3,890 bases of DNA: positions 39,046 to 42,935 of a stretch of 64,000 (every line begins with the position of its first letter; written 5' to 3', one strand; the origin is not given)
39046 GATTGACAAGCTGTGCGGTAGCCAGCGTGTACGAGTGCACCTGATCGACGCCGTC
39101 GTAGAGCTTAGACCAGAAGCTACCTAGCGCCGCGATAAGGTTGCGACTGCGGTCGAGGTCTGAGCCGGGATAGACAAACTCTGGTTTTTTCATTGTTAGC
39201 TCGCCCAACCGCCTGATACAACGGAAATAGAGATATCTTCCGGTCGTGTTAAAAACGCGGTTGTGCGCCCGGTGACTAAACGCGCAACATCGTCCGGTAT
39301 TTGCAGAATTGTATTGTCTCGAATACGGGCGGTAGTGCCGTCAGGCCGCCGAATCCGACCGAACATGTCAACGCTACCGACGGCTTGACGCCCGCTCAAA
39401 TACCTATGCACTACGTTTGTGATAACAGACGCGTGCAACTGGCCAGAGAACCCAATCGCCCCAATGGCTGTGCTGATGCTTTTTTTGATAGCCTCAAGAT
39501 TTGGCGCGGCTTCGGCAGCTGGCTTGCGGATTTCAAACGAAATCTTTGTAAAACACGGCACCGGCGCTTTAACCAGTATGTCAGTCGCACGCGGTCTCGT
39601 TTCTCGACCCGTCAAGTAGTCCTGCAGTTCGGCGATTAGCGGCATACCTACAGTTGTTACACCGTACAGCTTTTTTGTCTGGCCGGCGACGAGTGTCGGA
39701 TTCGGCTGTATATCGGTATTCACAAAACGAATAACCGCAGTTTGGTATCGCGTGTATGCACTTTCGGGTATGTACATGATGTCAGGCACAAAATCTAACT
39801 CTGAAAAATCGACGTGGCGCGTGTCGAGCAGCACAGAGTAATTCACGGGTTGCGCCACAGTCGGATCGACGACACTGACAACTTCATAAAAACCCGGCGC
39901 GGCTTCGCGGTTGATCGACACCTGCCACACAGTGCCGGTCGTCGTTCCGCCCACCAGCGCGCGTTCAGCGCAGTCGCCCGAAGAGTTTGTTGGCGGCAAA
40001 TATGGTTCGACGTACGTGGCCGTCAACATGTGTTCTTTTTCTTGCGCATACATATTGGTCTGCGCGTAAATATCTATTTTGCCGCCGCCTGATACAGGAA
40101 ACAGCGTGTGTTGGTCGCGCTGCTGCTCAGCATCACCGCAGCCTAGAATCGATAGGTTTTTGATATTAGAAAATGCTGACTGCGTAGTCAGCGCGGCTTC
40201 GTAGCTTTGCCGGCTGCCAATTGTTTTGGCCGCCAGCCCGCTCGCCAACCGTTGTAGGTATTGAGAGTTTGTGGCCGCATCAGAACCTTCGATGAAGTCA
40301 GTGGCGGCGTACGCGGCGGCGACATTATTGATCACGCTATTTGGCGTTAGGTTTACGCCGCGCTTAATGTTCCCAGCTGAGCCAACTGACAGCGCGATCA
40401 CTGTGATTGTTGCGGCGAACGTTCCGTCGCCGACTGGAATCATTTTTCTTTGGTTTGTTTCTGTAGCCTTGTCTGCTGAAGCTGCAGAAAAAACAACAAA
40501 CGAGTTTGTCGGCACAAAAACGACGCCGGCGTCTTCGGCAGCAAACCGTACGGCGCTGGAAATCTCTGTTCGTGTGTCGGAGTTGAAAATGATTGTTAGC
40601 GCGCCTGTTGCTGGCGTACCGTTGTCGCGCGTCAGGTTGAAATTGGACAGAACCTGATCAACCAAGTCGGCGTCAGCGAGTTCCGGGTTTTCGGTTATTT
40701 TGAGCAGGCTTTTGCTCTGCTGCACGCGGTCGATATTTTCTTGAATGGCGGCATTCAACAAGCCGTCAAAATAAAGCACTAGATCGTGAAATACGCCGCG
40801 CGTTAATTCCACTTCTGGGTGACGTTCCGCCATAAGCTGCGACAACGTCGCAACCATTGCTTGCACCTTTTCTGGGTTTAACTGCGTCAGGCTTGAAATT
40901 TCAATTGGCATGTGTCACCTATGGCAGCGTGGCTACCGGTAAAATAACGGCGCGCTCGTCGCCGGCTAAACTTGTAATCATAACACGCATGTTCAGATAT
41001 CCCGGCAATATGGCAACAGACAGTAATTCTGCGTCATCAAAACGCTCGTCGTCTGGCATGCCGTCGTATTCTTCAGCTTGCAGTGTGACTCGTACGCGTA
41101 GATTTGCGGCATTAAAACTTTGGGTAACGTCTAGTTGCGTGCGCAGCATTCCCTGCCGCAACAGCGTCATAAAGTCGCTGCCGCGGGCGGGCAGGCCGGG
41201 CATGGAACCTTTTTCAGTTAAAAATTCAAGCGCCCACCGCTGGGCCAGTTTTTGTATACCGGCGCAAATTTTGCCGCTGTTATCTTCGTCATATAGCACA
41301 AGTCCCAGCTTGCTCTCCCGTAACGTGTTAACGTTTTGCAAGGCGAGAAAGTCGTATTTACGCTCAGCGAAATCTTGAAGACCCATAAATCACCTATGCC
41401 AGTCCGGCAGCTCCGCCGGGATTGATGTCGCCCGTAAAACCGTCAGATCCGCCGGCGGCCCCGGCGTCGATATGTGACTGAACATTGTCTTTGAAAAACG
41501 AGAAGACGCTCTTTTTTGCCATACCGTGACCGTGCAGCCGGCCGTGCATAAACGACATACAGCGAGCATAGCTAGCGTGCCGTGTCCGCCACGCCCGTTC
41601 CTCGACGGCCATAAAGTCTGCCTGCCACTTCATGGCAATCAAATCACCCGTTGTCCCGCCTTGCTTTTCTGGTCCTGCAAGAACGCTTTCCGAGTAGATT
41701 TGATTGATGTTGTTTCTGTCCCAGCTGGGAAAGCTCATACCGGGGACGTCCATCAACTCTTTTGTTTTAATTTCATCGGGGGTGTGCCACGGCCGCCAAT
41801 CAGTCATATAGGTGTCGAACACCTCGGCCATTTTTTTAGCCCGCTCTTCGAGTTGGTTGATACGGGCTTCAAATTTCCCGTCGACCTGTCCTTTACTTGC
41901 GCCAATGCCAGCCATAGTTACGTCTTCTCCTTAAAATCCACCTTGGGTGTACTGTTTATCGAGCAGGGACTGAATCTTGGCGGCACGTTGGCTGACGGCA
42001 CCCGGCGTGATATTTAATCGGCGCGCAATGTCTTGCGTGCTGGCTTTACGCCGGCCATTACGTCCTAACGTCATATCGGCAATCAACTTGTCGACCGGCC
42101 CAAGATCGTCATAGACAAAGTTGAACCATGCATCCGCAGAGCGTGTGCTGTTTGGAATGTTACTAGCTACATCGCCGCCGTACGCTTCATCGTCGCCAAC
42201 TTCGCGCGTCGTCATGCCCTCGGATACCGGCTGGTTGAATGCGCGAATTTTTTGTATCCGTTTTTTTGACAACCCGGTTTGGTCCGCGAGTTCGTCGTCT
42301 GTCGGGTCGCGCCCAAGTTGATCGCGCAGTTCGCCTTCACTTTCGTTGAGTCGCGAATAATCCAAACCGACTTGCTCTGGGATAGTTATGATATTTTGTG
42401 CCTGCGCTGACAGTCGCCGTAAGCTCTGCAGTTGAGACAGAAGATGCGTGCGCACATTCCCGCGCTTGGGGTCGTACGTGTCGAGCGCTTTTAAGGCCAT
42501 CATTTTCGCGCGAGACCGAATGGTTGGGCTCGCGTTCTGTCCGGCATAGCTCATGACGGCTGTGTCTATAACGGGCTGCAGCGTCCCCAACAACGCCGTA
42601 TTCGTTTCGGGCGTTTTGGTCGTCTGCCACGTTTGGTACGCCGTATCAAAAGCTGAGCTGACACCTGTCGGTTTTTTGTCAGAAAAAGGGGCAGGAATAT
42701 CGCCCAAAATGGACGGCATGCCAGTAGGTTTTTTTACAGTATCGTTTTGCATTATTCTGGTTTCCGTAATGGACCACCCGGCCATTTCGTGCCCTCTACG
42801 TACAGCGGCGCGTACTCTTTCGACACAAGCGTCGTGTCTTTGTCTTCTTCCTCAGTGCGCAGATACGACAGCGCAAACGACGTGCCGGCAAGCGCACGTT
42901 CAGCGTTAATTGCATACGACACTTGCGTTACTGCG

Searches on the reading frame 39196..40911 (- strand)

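Call 12: search_protein_families(library=pfam, proteins=[window:39196-40911:-], max_evalue=0.001)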
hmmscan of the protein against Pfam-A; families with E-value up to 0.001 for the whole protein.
window:39196-40911:- (571 aa): 1 family
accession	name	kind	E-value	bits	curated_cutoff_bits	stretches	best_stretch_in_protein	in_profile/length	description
PF04865.19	Baseplate_J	-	2.2e-11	44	21.1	1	85-240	6-141/255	Baseplate J-like protein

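Call 13: search_protein_families(library=phrogs, proteins=[window:39196-40911:-], max_evalue=0.001)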
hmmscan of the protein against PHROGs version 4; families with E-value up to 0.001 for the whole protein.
window:39196-40911:- (571 aa): 0 families

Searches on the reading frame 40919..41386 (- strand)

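Call 12: search_protein_families(library=pfam, proteins=[window:40919-41386:-], max_evalue=0.001)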
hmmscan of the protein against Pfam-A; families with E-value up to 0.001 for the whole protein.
window:40919-41386:- (155 aa): 0 families

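Call 13: search_protein_families(library=phrogs, proteins=[window:40919-41386:-], max_evalue=0.001)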
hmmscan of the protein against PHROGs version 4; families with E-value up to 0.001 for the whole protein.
window:40919-41386:- (155 aa): 1 family
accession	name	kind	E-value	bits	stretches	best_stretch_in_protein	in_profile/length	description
phrog_975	-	tail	0.00033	20.8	1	39-84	129-174/238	baseplate protein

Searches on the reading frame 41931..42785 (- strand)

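Call 14: search_protein_families(library=pfam, proteins=[window:41931-42785:-], max_evalue=0.001)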
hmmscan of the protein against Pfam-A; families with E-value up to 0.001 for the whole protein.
window:41931-42785:- (284 aa): 4 families
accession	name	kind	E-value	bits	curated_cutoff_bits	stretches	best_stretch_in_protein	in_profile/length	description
PF04539.22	Sigma70_r3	-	1.8e-09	38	25.3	1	145-191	5-52/78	Sigma-70 region 3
PF13412.12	HTH_24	-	0.0001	22.2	21.9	0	248-267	18-37/48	Winged helix-turn-helix DNA-binding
PF13404.12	HTH_AsnC-type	-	0.0003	21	27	0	248-270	18-40/42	AsnC-type helix-turn-helix domain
PF12802.13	MarR_2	-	0.0008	20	27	0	240-272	14-45/61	MarR family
